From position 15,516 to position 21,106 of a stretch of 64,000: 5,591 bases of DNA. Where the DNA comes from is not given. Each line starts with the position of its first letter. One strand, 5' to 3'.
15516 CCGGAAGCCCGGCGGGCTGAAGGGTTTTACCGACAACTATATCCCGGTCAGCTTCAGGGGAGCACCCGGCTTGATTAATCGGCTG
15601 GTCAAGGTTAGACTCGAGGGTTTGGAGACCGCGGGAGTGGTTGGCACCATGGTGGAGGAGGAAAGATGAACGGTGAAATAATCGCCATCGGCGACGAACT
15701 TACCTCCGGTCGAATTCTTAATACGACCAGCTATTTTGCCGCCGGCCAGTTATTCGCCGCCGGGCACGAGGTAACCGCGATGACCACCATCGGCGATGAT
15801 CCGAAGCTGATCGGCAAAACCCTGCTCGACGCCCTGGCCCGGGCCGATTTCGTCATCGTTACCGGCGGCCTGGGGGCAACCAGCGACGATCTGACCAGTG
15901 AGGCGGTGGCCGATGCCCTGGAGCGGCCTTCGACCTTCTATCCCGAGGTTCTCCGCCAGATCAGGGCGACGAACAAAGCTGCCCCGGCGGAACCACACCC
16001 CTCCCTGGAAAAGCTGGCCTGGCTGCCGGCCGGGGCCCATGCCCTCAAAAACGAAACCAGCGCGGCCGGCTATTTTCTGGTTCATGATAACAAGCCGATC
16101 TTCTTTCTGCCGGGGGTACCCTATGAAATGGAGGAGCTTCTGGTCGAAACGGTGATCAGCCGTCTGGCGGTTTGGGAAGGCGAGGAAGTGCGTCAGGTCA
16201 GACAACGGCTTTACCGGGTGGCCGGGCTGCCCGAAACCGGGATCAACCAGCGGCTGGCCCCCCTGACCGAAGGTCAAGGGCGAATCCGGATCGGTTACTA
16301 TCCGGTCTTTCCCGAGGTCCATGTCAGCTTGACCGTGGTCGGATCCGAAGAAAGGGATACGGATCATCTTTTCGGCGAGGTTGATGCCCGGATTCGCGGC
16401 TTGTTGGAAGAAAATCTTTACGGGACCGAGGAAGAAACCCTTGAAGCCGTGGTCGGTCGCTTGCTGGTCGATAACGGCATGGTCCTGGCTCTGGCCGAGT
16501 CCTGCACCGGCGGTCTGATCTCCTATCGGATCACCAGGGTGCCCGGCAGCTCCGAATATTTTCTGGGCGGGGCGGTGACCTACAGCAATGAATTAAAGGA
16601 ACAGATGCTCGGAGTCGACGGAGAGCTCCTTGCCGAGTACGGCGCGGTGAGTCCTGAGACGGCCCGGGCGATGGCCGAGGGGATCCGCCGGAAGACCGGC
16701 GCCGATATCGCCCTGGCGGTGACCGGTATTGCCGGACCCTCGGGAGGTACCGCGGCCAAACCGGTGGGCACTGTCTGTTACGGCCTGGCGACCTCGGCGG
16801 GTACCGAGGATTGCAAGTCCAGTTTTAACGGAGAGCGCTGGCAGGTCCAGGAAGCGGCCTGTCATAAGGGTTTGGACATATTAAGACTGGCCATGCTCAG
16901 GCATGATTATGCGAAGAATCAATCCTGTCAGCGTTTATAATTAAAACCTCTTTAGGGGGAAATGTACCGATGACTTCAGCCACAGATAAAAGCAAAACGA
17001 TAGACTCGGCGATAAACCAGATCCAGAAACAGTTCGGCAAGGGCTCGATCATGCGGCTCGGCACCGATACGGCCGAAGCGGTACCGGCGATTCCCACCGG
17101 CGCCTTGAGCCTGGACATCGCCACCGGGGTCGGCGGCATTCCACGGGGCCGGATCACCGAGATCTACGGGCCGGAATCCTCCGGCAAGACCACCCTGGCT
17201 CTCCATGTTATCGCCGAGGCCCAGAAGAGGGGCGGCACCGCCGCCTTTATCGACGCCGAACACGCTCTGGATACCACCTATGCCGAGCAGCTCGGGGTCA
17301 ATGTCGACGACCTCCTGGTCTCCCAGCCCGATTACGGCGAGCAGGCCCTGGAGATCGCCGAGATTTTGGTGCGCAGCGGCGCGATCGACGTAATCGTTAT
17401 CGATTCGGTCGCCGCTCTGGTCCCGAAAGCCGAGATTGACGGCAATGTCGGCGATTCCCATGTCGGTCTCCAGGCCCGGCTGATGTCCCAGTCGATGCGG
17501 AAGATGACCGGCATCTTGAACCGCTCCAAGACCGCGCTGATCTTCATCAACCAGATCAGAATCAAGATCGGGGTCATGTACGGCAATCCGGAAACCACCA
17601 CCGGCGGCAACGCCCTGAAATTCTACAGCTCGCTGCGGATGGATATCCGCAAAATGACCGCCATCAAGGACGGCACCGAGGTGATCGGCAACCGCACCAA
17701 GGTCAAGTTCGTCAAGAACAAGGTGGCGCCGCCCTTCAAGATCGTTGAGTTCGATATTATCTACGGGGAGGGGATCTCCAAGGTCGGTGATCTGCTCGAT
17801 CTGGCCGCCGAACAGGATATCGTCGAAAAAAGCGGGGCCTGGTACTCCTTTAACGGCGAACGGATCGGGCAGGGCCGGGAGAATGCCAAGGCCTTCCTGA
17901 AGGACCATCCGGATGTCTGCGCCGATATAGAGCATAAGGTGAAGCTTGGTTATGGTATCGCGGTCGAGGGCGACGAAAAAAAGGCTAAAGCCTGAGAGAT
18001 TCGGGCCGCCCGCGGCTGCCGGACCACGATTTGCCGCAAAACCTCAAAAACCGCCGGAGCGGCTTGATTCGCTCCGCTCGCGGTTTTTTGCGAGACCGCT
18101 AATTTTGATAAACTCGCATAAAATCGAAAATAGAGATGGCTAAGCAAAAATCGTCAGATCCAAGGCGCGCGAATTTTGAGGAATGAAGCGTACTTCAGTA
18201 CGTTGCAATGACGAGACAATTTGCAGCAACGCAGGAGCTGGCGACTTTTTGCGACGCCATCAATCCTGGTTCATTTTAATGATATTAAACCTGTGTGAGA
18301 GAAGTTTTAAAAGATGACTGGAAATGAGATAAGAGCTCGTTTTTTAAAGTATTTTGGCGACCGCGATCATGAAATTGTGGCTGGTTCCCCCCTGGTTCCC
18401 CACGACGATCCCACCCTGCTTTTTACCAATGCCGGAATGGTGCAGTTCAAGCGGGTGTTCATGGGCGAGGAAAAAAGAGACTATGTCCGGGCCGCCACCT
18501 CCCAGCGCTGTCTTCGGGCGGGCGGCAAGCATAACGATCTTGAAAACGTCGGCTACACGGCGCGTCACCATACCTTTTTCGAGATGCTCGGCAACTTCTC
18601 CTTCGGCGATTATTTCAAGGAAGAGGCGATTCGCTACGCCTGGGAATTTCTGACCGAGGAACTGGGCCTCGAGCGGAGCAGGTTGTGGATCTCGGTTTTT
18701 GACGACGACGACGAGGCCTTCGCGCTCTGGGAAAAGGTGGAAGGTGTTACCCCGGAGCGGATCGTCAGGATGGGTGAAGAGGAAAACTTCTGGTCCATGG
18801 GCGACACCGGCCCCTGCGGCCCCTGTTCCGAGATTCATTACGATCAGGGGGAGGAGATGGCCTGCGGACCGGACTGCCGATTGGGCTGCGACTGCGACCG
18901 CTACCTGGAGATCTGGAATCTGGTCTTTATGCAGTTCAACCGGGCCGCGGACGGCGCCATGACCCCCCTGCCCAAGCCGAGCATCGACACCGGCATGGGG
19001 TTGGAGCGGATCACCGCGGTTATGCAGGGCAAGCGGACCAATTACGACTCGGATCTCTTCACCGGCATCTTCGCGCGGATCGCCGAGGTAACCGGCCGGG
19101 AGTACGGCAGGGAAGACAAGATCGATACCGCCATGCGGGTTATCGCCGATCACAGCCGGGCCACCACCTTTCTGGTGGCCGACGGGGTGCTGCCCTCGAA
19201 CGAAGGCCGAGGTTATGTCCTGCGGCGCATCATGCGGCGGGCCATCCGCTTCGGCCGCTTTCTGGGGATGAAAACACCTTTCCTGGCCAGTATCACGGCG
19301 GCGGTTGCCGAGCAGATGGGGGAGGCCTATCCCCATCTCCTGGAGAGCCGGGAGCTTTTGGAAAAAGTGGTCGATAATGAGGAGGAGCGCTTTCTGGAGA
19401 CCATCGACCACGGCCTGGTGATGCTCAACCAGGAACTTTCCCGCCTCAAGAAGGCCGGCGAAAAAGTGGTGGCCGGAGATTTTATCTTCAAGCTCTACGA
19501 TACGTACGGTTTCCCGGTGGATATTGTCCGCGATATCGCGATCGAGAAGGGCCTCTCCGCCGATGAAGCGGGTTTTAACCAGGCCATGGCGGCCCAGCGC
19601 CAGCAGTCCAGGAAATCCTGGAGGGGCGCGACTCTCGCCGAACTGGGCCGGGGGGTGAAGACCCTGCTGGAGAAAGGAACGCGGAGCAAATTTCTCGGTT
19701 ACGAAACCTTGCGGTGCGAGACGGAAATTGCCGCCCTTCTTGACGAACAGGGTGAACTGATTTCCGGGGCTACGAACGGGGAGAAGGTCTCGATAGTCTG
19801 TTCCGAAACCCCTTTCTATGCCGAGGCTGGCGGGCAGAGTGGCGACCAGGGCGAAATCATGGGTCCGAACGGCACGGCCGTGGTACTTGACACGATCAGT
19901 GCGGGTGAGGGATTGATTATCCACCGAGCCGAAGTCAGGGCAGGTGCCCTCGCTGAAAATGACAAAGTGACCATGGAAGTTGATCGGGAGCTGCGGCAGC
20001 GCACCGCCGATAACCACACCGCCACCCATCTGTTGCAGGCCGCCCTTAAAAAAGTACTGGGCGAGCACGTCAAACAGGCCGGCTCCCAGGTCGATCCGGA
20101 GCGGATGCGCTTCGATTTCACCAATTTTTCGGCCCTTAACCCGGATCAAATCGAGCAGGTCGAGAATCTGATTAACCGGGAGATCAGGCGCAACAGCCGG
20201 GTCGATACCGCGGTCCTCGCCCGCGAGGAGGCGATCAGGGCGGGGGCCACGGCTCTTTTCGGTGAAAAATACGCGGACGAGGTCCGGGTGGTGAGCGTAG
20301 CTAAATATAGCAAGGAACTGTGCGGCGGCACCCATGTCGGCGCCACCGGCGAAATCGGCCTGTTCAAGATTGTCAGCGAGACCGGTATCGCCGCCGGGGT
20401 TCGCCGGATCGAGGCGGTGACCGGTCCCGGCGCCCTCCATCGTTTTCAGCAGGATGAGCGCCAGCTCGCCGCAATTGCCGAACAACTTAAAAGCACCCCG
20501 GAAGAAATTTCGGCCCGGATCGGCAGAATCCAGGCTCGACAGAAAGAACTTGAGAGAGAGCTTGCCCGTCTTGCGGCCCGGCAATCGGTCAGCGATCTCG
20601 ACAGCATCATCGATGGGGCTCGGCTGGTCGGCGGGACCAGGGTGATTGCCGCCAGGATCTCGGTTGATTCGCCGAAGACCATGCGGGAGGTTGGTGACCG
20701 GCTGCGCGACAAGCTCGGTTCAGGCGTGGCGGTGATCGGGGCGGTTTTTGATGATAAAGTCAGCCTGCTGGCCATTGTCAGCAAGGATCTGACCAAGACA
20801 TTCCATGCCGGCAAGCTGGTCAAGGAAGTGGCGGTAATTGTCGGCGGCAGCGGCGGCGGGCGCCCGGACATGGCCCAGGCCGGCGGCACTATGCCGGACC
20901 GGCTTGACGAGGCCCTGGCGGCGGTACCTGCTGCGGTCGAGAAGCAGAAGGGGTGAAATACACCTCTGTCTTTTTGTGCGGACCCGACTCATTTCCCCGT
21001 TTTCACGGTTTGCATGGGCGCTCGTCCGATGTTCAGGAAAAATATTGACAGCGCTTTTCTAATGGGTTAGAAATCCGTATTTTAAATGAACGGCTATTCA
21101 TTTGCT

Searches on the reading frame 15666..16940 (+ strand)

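Call 15: search_protein_families(library=pfam, proteins=[window:15666-16940:+], max_evalue=0.00001)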
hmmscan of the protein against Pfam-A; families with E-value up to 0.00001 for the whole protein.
window:15666-16940:+ (424 aa): 3 families
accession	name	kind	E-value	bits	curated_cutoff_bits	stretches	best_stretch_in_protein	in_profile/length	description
PF02464.23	CinA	-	6.4e-56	188.7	23.5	1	257-408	2-153/155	Competence-damaged protein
PF00994.29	MoCF_biosynth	-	1.8e-33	115.7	26.6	1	4-167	1-142/144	Probable molybdopterin binding domain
PF18146.6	CinA_KH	-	2.2e-11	44.1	27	1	180-253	1-73/73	Damage-inducible protein CinA KH domain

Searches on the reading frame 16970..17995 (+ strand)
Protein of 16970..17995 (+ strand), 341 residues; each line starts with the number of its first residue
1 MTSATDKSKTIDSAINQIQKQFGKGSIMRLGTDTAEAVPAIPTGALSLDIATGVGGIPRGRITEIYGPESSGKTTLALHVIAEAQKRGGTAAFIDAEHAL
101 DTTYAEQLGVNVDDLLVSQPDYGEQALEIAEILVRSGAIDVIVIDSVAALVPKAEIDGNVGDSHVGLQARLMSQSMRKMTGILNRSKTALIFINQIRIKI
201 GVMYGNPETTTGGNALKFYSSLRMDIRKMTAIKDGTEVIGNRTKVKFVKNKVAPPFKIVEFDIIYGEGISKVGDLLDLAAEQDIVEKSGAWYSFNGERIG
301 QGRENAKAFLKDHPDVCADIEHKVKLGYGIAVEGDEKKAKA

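Call 15: search_protein_families(library=pfam, proteins=[window:16970-17995:+], max_evalue=0.00001)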
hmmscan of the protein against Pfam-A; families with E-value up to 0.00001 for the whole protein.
window:16970-17995:+ (341 aa): 4 families
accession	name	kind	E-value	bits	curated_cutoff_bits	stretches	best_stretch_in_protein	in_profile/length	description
PF00154.27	RecA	-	2.8e-138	460.1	27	1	9-270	1-262/262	recA bacterial DNA recombination protein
PF21096.2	RecA_C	-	7.3e-26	90.5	27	1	273-325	1-53/57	RecA C-terminal domain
PF08423.17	Rad51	-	2.2e-08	34.1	22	1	40-229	7-212/244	Rad51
PF06745.19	ATPase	-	2.2e-07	31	26.6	1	41-116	1-78/231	KaiC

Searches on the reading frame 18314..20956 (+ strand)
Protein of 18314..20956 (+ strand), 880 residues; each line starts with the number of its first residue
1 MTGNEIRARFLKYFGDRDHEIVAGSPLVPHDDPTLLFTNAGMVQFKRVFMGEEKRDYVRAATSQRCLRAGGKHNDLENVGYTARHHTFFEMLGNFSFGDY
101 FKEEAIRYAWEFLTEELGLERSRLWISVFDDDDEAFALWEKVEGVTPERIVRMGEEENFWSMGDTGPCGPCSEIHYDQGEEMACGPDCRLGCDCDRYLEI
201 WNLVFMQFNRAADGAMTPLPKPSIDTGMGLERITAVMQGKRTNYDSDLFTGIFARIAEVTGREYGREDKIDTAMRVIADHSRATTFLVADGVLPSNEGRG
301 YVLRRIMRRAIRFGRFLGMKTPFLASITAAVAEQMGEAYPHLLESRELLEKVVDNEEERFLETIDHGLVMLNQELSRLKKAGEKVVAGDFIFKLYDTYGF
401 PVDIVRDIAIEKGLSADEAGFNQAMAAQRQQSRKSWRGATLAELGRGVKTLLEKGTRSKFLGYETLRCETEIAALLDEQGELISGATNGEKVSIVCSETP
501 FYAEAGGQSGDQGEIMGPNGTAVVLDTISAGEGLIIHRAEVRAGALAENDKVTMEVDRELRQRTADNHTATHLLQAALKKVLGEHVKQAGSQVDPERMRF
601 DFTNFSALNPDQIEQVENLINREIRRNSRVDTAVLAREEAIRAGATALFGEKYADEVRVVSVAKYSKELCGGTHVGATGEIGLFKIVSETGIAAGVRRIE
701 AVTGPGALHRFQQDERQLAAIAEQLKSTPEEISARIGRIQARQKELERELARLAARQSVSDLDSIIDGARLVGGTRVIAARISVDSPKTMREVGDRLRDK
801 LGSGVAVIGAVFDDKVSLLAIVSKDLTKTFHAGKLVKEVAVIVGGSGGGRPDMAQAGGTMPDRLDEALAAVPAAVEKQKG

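Call 15: search_protein_families(library=pfam, proteins=[window:18314-20956:+], max_evalue=0.00001)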
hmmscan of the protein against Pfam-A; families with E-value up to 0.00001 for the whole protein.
window:18314-20956:+ (880 aa): 3 families
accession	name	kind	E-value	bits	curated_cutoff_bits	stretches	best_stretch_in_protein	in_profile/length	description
PF01411.24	tRNA-synt_2c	-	4.1e-215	715.9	30.3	1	5-559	1-551/552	tRNA synthetases class II (A)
PF02272.25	DHHA1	-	4.9e-17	62.7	25.9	1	775-876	2-101/102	DHHA1 domain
PF07973.19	tRNA_SAD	-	7.7e-17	61.5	24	1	657-700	1-44/44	Threonyl and Alanyl tRNA synthetase second additional domain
